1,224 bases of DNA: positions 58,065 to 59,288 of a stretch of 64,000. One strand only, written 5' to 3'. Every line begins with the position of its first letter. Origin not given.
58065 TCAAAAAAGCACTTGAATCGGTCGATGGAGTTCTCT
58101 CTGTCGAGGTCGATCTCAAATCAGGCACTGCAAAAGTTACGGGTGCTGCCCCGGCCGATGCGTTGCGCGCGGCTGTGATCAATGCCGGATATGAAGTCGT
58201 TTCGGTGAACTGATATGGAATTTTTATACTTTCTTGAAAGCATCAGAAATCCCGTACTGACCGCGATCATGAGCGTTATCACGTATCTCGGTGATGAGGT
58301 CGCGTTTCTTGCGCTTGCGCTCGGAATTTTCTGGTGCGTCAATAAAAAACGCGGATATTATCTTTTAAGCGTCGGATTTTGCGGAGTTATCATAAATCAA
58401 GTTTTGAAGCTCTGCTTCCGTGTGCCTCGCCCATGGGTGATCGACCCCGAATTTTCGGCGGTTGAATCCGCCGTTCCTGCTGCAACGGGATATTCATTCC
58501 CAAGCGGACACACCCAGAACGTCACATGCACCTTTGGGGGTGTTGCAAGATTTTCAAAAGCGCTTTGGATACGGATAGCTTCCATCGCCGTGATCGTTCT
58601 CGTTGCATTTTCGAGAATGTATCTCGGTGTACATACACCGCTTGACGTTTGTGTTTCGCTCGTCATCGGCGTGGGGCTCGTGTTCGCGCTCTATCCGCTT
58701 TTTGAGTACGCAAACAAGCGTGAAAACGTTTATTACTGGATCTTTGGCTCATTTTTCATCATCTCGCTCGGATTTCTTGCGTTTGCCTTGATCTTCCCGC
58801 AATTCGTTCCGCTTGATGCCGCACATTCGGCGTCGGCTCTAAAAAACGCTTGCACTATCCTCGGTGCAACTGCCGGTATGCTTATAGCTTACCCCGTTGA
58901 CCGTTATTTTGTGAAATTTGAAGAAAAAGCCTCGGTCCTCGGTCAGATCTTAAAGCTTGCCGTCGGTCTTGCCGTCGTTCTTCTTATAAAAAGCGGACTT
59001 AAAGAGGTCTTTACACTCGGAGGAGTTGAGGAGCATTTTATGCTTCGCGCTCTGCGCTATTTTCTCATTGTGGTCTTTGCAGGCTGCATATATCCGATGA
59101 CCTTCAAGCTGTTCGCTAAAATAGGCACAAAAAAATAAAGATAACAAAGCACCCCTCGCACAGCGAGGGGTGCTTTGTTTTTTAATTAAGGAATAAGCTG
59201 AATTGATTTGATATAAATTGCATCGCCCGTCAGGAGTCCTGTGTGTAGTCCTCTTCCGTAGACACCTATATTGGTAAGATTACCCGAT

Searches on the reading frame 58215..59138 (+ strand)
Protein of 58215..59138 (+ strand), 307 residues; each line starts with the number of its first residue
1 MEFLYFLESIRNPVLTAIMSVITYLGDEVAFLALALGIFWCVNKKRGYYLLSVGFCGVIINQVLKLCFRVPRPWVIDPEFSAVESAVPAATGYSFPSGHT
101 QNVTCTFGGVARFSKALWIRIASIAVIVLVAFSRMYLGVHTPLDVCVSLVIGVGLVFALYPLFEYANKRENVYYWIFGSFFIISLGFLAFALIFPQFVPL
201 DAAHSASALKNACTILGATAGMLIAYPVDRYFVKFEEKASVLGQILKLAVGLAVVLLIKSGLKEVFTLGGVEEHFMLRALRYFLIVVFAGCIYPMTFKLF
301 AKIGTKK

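Call 41: search_protein_families(library=pfam, proteins=[window:58215-59138:+], max_evalue=0.0001)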
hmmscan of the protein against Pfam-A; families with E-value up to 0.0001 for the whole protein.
window:58215-59138:+ (307 aa): 1 family
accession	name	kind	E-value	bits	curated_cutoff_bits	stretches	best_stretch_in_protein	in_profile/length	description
PF01569.27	PAP2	-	2.1e-21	76.5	27.2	1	49-167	5-129/130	PAP2 superfamily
